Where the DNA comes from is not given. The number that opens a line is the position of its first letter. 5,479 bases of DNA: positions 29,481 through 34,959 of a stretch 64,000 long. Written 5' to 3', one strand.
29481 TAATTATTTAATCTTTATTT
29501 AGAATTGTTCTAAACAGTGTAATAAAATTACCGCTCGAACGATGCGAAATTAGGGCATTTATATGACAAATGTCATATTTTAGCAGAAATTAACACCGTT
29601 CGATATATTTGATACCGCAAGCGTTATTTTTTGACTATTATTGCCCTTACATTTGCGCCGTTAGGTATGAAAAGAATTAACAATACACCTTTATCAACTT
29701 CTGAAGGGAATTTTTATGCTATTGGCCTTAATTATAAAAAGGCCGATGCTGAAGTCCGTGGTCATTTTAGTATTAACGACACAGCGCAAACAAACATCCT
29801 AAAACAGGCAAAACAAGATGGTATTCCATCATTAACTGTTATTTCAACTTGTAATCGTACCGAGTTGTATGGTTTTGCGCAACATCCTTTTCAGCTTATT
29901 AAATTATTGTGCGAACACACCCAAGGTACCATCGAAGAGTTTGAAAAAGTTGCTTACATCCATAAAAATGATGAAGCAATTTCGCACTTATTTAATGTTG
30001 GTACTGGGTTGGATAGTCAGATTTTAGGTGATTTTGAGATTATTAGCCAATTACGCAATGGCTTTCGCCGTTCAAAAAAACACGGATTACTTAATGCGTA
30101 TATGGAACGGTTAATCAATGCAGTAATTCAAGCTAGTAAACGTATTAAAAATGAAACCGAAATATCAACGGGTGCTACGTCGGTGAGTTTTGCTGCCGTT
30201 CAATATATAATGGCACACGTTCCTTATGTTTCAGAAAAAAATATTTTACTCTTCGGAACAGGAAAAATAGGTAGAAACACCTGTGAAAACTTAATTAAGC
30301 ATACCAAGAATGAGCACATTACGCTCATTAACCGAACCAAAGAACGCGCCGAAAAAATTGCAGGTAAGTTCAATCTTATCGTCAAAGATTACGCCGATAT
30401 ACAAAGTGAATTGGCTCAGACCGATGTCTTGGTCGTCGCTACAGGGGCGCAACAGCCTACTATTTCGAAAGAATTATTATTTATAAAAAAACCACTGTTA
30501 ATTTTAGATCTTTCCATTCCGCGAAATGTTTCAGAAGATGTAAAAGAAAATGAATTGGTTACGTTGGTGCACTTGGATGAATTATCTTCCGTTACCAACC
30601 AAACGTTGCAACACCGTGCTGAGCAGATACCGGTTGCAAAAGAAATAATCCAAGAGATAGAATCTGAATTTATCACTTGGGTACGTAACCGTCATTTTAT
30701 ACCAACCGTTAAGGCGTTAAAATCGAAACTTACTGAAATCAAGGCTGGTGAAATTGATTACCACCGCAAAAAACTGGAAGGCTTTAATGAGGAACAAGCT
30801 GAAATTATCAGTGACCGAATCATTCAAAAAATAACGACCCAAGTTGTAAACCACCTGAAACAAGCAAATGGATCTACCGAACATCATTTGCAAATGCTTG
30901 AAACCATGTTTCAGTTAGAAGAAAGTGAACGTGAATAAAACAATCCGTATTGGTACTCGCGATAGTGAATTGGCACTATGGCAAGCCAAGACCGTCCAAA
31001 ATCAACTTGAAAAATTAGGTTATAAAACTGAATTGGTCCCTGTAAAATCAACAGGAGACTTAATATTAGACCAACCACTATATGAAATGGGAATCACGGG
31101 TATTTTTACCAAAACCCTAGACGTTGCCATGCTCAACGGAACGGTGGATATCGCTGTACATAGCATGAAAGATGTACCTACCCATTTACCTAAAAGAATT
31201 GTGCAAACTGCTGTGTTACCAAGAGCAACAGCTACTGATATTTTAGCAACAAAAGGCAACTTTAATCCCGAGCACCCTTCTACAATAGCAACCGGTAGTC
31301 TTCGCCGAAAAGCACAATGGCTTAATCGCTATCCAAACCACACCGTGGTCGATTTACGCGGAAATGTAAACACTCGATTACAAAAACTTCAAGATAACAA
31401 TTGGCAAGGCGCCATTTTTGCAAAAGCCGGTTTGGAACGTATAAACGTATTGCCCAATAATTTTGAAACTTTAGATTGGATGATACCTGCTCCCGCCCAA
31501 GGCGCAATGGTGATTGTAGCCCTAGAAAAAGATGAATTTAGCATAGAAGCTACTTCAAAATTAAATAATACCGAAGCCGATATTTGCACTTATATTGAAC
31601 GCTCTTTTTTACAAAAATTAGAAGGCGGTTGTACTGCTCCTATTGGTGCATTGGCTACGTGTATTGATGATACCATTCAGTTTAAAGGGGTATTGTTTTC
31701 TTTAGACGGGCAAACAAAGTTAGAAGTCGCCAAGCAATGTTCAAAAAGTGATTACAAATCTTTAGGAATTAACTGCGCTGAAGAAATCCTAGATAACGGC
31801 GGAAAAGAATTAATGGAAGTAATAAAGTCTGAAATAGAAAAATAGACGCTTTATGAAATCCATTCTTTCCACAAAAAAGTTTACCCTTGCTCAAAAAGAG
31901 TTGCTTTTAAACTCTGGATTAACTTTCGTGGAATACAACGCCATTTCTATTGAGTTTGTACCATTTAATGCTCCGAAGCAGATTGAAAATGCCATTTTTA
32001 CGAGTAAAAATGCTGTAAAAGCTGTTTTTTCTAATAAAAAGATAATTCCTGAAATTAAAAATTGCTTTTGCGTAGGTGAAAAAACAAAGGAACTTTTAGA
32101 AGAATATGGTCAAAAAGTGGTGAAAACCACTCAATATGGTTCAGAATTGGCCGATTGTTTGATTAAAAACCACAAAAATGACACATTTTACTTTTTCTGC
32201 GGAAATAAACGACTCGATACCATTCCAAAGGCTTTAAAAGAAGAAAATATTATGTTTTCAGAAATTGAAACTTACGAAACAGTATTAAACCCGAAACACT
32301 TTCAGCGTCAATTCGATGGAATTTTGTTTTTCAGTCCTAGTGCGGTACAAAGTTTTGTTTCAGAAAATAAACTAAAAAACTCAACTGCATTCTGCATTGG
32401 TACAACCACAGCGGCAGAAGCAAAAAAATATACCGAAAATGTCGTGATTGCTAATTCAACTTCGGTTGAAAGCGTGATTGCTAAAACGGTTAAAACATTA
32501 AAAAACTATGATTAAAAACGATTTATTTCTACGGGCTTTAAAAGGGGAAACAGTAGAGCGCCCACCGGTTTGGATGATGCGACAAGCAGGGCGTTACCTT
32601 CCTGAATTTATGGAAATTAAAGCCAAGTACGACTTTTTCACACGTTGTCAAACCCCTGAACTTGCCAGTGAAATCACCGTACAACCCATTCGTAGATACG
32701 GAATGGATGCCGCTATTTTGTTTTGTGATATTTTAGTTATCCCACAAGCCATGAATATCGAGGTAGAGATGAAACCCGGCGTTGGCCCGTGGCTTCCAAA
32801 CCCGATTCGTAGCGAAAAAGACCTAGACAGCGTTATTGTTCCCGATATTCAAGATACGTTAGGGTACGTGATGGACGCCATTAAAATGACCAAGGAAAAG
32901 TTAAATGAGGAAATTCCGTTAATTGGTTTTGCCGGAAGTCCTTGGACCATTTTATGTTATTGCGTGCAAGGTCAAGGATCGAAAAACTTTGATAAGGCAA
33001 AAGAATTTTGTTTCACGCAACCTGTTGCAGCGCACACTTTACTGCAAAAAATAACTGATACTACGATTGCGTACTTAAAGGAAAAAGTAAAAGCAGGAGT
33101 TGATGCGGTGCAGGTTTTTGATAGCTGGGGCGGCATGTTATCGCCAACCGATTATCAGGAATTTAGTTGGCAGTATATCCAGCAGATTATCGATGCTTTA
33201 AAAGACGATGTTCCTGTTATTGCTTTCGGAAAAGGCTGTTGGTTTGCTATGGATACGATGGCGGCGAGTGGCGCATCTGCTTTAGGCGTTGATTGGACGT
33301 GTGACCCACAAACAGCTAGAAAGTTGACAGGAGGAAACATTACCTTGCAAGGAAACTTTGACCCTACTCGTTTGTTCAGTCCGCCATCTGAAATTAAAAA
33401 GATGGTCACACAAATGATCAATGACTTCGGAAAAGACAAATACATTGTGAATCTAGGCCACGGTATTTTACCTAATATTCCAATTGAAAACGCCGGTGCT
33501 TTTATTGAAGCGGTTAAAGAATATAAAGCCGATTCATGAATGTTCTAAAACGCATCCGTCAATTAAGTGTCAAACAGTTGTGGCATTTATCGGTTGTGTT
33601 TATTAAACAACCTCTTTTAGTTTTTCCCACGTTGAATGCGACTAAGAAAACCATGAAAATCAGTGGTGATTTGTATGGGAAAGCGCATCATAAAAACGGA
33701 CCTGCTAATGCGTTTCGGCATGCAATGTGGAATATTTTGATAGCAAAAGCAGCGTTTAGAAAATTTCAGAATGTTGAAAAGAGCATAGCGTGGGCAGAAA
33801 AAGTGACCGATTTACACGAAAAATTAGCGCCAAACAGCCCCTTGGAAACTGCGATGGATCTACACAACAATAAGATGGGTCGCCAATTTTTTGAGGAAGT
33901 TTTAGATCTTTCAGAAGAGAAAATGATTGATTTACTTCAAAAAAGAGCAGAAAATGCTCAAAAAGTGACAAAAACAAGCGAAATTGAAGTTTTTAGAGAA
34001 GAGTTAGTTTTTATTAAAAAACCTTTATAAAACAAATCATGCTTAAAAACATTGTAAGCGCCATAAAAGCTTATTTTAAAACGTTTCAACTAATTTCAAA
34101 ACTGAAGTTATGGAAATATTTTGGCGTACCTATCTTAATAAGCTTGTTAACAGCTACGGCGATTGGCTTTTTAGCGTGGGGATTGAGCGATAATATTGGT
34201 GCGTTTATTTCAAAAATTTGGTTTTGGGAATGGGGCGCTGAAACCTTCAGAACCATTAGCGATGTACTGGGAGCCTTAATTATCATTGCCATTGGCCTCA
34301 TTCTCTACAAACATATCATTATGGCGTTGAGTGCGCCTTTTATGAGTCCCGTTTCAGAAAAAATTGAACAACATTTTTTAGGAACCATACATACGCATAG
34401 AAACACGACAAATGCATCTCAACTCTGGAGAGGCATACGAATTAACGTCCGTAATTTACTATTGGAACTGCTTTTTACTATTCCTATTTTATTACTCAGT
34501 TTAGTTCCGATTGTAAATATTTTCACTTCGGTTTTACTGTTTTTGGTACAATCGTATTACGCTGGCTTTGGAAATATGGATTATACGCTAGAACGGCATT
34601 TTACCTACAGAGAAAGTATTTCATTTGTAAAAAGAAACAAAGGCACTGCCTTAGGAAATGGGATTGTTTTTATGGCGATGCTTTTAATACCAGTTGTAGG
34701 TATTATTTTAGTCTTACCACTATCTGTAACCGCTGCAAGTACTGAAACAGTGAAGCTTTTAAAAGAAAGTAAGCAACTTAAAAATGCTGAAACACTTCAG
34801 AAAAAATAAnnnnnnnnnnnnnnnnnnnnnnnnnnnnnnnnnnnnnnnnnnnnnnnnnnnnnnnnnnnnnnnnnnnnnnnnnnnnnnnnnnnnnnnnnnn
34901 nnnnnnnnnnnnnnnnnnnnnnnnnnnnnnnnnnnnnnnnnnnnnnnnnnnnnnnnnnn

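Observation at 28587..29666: AraC regulator with a Cys-Pro motif may be a heme sensor for the hem cluster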

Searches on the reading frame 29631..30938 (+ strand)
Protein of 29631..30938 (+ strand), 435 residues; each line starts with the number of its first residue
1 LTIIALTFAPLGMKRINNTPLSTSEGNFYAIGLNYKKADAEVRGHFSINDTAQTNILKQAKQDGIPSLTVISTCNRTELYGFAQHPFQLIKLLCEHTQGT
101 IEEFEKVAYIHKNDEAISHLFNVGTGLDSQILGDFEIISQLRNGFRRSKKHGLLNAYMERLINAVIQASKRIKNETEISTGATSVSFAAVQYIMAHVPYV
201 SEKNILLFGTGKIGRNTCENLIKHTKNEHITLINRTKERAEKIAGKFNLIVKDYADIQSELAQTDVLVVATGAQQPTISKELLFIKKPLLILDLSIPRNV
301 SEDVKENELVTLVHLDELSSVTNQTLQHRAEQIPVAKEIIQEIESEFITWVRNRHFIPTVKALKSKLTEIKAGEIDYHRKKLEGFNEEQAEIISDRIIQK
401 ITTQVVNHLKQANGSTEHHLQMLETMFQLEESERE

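Call 4: search_protein_families(library=pfam, proteins=[window:29631-30938:+])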
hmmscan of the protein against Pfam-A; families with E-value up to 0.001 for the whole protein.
window:29631-30938:+ (435 aa): 9 families
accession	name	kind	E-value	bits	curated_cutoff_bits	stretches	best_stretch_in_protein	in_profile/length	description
PF05201.20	GlutR_N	-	2.1e-39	135.2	27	1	31-176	1-151/151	Glutamyl-tRNAGlu reductase, N-terminal domain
PF01488.26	Shikimate_DH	-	1.4e-24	87.1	24.3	1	199-321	9-138/138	Shikimate / quinate 5-dehydrogenase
PF00745.25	GlutR_dimer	-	5.7e-17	62.3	22.9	1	336-429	2-99/99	Glutamyl-tRNAGlu reductase, dimerisation domain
PF13460.12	NAD_binding_10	-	9.8e-06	26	27.2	1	209-276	2-73/184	NAD(P)H-binding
PF01408.29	GFO_IDH_MocA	-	1e-05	26.6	24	1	204-274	2-73/120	Oxidoreductase family, NAD-binding Rossmann fold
PF03435.24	Sacchrp_dh_NADP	-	1.1e-05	26.2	25.1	1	205-269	1-74/129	Saccharopine dehydrogenase NADP binding domain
PF03807.23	F420_oxidored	-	0.00026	22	21.6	1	206-273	3-69/94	NADP oxidoreductase coenzyme F420-dependent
PF02254.24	TrkA_N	-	0.00038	21.2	23.8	0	205-273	1-72/116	TrkA-N domain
PF13241.12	NAD_binding_7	-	0.0005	21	22.1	0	200-274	5-72/104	Putative NAD(P)-binding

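Call 5: search_protein_families(library=ncbifam, proteins=[window:29631-30938:+])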
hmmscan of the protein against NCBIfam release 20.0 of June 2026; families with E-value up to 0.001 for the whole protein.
window:29631-30938:+ (435 aa): 19 families
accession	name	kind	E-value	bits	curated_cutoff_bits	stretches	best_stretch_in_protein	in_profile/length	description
TIGR01035.1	hemA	equivalog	2e-82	277.4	209.55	1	30-429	3-415/416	glutamyl-tRNA reductase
NF000744.0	PRK00045.1-3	equivalog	2.6e-77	260.6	429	1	30-433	5-428/447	glutamyl-tRNA reductase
NF000752.0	PRK00045.4-2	equivalog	1.7e-42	146.1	381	1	27-426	10-395/412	glutamyl-tRNA reductase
NF000750.0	PRK00045.3-4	equivalog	1.5e-36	126.3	289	1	59-431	33-415/439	glutamyl-tRNA reductase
NF010548.0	PRK13940.1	equivalog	1.6e-30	106.3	469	1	31-403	6-379/414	glutamyl-tRNA reductase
NF000751.1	PRK00045.4-1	equivalog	1.5e-22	80.2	478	1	58-404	37-372/426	glutamyl-tRNA reductase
NF001909.0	PRK00676.1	equivalog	2.7e-17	62.8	478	1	31-345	6-310/338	glutamyl-tRNA reductase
TIGR03944.1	dehyd_SbnB_fam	equivalog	5.2e-09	35.6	326.9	1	143-339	82-270/327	2,3-diaminopropionate biosynthesis protein SbnB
NF006379.0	PRK08618.1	equivalog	1.2e-07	31.4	417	1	176-281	107-210/326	ornithine cyclodeaminase family protein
TIGR03911.1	pyrrolys_PylD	equivalog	2.7e-07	30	150.05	1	159-314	109-251/266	3-methylornithyl-N6-L-lysine dehydrogenase PylD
TIGR04058.1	AcACP_reductase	equivalog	3.9e-07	29.7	449.7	1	207-311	161-262/339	long-chain acyl-[acyl-carrier-protein] reductase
NF001310.0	PRK00258.1-2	equivalog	1.4e-06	27.7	221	1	200-274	119-197/279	shikimate dehydrogenase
NF001312.0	PRK00258.1-4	equivalog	7.9e-06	25.3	295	1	199-272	124-198/285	shikimate dehydrogenase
NF001319.0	PRK00258.3-3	equivalog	9.4e-06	24.9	252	1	189-272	109-193/279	shikimate dehydrogenase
NF005603.0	PRK07340.1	equivalog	2e-05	24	266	1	185-279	114-206/307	delta(1)-pyrroline-2-carboxylate reductase family protein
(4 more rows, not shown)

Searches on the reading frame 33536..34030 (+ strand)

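Call 4: search_protein_families(library=pfam, proteins=[window:33536-34030:+])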
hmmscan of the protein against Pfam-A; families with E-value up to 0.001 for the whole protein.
window:33536-34030:+ (164 aa): 1 family
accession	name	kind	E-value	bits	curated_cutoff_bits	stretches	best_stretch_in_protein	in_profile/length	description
PF22322.1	DUF6973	-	6.6e-45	152.1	27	1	20-141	2-123/124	Domain of unknown function (DUF6973)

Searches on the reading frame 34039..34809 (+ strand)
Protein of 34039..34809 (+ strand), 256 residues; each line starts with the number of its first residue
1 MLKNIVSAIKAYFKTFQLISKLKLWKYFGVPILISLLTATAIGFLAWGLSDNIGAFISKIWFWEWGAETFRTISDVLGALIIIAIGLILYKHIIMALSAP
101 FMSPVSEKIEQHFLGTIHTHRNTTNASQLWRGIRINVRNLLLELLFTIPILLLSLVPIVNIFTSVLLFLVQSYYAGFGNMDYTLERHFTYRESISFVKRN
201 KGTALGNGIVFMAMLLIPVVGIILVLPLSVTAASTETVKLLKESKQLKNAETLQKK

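Call 4: search_protein_families(library=pfam, proteins=[window:34039-34809:+])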
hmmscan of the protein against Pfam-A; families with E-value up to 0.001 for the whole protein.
window:34039-34809:+ (256 aa): 1 family
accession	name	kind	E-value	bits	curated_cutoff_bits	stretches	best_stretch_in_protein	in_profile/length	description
PF07264.17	EI24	-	2.7e-36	126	32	1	12-224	2-197/199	Sulfate transporter CysZ/Etoposide-induced protein 2.4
